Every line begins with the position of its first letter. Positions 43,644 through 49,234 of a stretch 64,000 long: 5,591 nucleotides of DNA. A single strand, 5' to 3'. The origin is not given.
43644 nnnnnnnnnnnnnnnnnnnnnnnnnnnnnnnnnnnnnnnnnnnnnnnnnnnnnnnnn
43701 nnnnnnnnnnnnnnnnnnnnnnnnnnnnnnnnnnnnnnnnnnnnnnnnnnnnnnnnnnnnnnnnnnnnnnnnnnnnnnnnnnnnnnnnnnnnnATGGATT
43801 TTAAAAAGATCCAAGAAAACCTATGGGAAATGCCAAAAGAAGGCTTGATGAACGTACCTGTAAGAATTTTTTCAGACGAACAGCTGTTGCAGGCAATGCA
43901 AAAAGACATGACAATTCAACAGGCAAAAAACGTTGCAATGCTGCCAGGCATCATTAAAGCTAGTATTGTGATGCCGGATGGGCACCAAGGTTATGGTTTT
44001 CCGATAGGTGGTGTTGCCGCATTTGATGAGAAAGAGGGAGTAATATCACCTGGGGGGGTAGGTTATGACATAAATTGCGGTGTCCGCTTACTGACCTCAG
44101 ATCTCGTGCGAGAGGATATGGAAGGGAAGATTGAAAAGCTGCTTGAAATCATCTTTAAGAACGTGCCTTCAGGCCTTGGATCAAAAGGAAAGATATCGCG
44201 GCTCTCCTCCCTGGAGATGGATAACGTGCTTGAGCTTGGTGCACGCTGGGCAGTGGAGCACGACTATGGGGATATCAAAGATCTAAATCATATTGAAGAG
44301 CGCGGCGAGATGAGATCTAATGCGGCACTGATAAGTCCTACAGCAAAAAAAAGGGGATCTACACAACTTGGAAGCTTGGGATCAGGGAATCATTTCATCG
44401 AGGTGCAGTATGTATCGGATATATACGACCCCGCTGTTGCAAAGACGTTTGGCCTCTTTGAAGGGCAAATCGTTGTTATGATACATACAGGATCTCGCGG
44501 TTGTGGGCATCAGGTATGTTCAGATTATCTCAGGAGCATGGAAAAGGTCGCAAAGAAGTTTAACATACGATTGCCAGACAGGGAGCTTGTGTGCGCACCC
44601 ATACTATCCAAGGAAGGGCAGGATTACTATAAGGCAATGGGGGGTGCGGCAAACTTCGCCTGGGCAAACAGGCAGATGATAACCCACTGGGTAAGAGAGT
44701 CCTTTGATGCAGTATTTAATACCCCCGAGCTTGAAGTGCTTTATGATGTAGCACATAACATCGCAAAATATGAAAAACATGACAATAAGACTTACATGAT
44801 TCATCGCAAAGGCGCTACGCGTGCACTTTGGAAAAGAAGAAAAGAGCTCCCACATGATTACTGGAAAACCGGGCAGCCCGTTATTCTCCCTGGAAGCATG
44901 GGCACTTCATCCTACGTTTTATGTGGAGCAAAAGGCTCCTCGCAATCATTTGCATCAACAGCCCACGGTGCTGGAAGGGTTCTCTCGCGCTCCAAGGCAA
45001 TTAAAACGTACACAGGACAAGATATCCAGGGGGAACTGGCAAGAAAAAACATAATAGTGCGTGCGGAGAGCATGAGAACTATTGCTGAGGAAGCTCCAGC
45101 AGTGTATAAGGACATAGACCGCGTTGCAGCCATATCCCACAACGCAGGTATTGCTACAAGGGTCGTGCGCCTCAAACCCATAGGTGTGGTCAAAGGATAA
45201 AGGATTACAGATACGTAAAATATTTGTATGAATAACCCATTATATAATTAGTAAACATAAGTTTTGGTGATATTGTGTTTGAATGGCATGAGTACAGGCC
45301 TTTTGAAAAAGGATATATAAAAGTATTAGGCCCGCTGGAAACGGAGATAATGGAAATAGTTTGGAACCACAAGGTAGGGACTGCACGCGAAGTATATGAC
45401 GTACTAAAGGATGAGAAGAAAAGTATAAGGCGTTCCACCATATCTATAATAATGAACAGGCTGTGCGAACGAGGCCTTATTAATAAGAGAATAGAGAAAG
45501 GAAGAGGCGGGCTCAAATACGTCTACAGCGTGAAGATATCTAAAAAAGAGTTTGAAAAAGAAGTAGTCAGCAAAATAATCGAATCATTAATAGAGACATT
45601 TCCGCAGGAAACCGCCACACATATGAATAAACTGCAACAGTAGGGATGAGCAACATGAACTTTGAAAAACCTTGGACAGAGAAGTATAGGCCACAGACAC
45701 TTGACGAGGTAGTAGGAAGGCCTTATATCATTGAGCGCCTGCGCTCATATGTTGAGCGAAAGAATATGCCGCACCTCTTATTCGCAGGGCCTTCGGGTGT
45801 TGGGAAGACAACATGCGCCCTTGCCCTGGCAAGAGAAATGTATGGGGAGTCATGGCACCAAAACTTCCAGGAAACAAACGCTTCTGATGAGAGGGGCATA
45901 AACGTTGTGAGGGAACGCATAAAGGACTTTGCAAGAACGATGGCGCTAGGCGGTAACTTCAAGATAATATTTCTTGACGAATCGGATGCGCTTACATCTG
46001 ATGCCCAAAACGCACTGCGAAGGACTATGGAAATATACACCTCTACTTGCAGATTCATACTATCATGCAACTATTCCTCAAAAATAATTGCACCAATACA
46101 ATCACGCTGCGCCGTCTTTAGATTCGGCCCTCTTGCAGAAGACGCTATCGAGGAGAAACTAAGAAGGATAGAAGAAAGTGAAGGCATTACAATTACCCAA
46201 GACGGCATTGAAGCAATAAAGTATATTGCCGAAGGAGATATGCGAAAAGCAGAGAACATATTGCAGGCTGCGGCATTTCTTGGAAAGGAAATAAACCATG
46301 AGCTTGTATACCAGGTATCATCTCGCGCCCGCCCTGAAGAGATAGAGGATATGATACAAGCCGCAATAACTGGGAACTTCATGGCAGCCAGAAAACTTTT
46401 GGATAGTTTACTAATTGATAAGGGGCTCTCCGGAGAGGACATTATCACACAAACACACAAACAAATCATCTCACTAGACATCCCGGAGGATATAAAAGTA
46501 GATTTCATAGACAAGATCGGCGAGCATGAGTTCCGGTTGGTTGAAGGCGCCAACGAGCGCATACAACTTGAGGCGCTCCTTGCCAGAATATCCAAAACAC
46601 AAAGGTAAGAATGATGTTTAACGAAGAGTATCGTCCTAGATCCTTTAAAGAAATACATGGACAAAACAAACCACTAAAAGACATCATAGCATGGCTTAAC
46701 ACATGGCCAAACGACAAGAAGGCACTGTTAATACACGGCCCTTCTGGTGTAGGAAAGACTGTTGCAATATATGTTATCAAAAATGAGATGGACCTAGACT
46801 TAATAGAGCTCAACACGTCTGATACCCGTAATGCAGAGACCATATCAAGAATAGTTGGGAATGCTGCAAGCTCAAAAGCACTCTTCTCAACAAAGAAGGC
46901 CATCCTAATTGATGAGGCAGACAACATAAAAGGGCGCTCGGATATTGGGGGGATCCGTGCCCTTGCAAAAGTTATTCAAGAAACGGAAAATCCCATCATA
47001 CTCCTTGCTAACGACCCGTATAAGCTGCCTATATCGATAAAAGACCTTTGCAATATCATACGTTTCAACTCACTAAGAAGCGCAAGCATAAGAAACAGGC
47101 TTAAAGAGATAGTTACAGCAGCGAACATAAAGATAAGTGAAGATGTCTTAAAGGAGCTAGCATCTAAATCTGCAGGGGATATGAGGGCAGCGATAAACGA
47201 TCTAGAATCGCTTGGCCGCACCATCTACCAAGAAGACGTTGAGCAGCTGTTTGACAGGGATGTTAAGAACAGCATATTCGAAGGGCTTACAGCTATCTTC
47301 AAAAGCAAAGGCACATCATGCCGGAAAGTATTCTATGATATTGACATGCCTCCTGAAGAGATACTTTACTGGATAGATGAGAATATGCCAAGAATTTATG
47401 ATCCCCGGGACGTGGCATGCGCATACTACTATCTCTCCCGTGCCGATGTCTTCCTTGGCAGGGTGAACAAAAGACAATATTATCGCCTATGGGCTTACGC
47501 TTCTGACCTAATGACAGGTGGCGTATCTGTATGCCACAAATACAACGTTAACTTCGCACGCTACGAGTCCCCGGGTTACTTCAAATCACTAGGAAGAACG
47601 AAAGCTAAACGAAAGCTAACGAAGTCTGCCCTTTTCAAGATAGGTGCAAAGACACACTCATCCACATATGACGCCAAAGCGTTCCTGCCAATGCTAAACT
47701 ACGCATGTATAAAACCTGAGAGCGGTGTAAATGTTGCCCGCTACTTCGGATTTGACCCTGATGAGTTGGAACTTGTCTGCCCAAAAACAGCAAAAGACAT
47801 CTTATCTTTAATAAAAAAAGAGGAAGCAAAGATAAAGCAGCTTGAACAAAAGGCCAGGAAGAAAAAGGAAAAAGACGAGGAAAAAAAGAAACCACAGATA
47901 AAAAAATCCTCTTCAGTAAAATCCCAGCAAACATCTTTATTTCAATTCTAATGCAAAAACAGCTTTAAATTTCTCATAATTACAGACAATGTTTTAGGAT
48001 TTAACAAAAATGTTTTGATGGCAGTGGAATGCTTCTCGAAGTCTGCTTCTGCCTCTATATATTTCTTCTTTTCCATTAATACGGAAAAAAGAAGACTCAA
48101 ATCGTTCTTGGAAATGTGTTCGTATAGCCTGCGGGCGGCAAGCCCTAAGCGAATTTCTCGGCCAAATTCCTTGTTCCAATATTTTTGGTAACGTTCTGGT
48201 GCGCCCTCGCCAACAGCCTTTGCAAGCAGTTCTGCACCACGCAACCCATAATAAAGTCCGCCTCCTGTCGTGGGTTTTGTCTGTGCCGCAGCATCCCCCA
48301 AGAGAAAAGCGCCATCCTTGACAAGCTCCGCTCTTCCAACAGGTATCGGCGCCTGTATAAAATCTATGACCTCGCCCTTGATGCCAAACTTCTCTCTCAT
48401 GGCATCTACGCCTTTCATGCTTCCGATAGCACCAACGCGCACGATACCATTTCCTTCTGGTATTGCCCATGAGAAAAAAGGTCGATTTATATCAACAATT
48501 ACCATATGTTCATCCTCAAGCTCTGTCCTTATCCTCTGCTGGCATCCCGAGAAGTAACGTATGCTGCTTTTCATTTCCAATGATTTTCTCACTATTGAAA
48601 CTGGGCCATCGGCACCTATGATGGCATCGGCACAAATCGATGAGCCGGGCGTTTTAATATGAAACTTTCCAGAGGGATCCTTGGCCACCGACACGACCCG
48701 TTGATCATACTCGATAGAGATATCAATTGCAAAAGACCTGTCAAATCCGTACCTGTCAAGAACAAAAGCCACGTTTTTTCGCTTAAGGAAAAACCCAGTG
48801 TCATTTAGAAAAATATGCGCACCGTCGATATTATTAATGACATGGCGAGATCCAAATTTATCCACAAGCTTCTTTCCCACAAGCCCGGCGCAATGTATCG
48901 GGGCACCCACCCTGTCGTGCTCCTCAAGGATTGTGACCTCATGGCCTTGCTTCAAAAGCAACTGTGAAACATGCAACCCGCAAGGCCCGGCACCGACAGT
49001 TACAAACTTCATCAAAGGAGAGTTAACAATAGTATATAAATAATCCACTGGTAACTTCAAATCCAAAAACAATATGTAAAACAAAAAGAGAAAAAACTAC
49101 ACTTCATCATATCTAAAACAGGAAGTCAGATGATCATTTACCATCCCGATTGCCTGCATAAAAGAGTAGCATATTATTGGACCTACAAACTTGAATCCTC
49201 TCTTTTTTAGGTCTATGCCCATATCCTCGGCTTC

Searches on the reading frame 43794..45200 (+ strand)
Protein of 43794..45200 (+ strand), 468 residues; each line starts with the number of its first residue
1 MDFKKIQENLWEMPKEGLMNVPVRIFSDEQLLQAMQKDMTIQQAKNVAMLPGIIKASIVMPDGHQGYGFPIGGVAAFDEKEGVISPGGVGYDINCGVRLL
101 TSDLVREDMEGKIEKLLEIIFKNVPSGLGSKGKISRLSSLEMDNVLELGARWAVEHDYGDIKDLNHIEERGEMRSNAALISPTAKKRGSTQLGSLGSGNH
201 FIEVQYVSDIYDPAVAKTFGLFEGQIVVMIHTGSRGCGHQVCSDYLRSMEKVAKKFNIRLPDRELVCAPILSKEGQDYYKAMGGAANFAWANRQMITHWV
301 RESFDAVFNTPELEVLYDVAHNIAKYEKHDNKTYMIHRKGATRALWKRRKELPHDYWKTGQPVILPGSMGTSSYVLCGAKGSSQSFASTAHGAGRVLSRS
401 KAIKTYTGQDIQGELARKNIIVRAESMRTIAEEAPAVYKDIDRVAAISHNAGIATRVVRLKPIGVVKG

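Call 19: search_protein_families(library=pfam, proteins=[window:43794-45200:+], max_evalue=0.00001)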
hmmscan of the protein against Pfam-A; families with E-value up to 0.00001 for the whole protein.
window:43794-45200:+ (468 aa): 1 family
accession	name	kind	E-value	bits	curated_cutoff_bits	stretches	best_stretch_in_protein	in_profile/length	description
PF01139.22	RtcB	-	1.6e-168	561.8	27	1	43-468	1-426/426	tRNA-splicing ligase RtcB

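Call 23: find_homologous_proteins(query=window:43794-45200:+, max_evalue=1e-50)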
Query window:43794-45200:+ (468 aa): 8000 proteins with E <= 1e-50 among 8000 candidates; the best 120 are listed.
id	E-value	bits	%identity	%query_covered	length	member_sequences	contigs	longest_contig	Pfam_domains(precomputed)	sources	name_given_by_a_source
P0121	0.0e+0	1038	98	100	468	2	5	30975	PF01139.23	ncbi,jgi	ncbi:MAG: RtcB family protein [Candidatus Methanofastidiosia archaeon]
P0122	2.6e-217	740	73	96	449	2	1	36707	PF01139.23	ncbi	-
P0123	1.9e-216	737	69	100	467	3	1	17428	PF01139.23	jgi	-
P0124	4.5e-216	736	70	100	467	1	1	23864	PF01139.23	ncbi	ncbi:MAG: RtcB family protein [Candidatus Methanofastidiosia archaeon]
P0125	4.0e-212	723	69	100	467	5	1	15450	PF01139.23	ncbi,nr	ncbi:MAG: RtcB family protein [Candidatus Methanofastidiosa archaeon]|nr:RtcB family protein [Candid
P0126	1.0e-210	718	68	100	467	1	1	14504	PF01139.23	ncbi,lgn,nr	ncbi:MAG: RtcB family protein [Candidatus Methanofastidiosa archaeon]|nr:RtcB family protein [Candid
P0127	1.9e-210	717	66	100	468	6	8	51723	PF01139.23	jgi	jgi:tRNA-splicing ligase RtcB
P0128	2.3e-210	717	67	100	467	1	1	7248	PF01139.23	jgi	-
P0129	2.4e-209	714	67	100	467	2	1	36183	PF01139.23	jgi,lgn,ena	-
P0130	1.5e-208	711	-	-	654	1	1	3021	PF01139.23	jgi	-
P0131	2.3e-206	704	67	100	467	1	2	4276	PF01139.23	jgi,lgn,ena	-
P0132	1.5e-203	695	67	96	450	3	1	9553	PF01139.23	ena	-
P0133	2.4e-201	687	71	91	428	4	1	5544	PF01139.23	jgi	jgi:tRNA-splicing ligase RtcB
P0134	1.0e-187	643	61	100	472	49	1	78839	PF01139.23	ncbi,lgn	ncbi:MAG: RtcB family protein [Methanofastidiosum sp.]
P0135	2.5e-187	641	60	100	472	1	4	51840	PF01139.23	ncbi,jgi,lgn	jgi:tRNA-splicing ligase RtcB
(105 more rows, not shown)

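Call 33: find_encoding_contigs(protein=P0121, flank=3000, max_places=5)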
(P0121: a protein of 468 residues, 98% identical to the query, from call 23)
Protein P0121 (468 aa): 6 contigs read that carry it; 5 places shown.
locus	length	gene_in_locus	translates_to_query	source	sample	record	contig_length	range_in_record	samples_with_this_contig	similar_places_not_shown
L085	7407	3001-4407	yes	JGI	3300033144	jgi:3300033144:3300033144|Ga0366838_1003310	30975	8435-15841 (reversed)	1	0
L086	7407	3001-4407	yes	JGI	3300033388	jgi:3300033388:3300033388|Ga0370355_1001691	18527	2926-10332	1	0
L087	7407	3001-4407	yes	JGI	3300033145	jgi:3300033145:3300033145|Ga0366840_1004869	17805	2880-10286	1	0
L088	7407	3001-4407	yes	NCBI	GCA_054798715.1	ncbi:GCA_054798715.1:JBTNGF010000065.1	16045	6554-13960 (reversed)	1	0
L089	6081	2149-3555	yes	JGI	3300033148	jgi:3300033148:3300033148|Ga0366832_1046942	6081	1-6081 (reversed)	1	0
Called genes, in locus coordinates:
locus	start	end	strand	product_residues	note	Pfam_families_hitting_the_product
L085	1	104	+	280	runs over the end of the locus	-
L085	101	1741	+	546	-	PF01901:O_anti_polymase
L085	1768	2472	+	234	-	PF02633:Creatininase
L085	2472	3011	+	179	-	PF13238:AAA_18, PF00406:ADK (weak), PF13207:AAA_17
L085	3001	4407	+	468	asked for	PF01139:RtcB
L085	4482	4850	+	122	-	PF03965:Penicillinase_R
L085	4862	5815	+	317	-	PF03215:Rad17 (weak), PF05496:RuvB_N, PF13191:AAA_16 (faint), PF00004:AAA, PF13177:DNA_pol3_delta2, PF08542:Rep_fac_C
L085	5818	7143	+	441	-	PF03215:Rad17 (weak), PF00004:AAA, PF21960:RCF1-5-like_lid, PF25361:AAA_lid_RFC1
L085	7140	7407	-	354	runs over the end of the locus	PF01494:FAD_binding_3 (faint), PF03486:HI0933_like (faint), PF13450:NAD_binding_8 (weak), PF13738:Pyr_redox_3 (faint)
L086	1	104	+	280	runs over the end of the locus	-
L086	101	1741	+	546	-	PF01901:O_anti_polymase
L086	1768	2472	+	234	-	PF02633:Creatininase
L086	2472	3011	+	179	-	PF13238:AAA_18, PF00406:ADK (weak), PF13207:AAA_17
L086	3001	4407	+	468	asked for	PF01139:RtcB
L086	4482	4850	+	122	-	PF03965:Penicillinase_R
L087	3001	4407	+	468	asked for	PF01139:RtcB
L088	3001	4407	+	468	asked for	PF01139:RtcB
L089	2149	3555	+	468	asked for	PF01139:RtcB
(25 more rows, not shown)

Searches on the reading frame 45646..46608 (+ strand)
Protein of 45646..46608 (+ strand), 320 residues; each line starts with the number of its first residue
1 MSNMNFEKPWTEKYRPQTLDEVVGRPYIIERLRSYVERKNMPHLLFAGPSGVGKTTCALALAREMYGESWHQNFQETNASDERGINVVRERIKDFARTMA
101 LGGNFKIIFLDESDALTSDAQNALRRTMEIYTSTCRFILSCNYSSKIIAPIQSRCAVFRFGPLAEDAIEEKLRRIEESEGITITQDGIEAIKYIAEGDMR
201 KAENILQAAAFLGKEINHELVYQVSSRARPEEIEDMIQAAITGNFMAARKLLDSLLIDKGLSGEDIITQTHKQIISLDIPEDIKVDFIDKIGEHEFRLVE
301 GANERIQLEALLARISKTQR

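Call 19: search_protein_families(library=pfam, proteins=[window:45646-46608:+], max_evalue=0.00001)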
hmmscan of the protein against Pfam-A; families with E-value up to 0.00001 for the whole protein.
window:45646-46608:+ (320 aa): 6 families
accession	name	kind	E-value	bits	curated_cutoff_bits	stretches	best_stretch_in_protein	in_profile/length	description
PF08542.16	Rep_fac_C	-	2e-28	99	23.6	1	229-314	2-88/88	Replication factor C C-terminal domain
PF00004.35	AAA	-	1.3e-16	61.7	21.2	1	44-159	1-127/131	ATPase family associated with various cellular activities (AAA)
PF13177.12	DNA_pol3_delta2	-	5.1e-14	53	27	1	83-163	81-160/161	DNA polymerase III, delta subunit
PF05496.18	RuvB_N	-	6.3e-08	33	27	1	15-131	2-111/159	Holliday junction DNA helicase RuvB P-loop domain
PF13191.12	AAA_16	-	2e-07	32.1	32.6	0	21-68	1-51/167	AAA ATPase domain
PF03215.21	Rad17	-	2e-06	28.3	23.8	1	7-80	6-84/186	Rad17 P-loop domain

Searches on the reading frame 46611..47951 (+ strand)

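Call 19: search_protein_families(library=pfam, proteins=[window:46611-47951:+], max_evalue=0.00001)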
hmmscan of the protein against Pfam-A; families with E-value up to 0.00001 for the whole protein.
window:46611-47951:+ (446 aa): 4 families
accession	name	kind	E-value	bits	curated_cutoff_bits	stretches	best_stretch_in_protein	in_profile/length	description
PF00004.35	AAA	-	1.4e-11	45.4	21.2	1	39-150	1-126/131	ATPase family associated with various cellular activities (AAA)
PF21960.2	RCF1-5-like_lid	-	5.2e-09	36.4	27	1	163-201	2-41/43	RCF1/5-like, AAA+ ATPase lid domain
PF25361.1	AAA_lid_RFC1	-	3.6e-06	26.8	34.9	0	158-200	2-44/59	RFC1-like, AAA+ ATPase lid domain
PF03215.21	Rad17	-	4.1e-06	27.3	23.8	0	4-74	10-84/186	Rad17 P-loop domain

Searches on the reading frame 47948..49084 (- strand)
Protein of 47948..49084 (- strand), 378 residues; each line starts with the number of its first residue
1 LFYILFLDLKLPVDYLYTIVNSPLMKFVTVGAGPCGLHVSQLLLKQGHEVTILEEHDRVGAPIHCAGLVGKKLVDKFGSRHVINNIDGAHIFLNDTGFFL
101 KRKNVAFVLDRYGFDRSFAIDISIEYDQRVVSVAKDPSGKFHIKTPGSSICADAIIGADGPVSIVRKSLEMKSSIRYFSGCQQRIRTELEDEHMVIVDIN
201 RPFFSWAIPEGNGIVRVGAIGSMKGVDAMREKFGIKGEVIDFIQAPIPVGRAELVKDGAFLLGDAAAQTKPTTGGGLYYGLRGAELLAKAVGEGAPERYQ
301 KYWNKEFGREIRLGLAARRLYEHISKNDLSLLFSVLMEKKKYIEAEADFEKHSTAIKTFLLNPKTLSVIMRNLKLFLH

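Call 19: search_protein_families(library=pfam, proteins=[window:47948-49084:-], max_evalue=0.00001)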
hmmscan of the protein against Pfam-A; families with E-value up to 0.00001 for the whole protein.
window:47948-49084:- (378 aa): 3 families
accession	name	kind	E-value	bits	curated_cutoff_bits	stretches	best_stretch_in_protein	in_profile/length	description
PF01494.25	FAD_binding_3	-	4.7e-12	46.2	22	0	29-57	6-34/349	FAD binding domain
PF13450.12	NAD_binding_8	-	1.4e-06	29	21.9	1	30-65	2-37/68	NAD(P)-binding Rossmann-like domain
PF03486.20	HI0933_like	-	3.2e-06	27.2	50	0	27-71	3-47/244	HI0933-like protein Rossmann domain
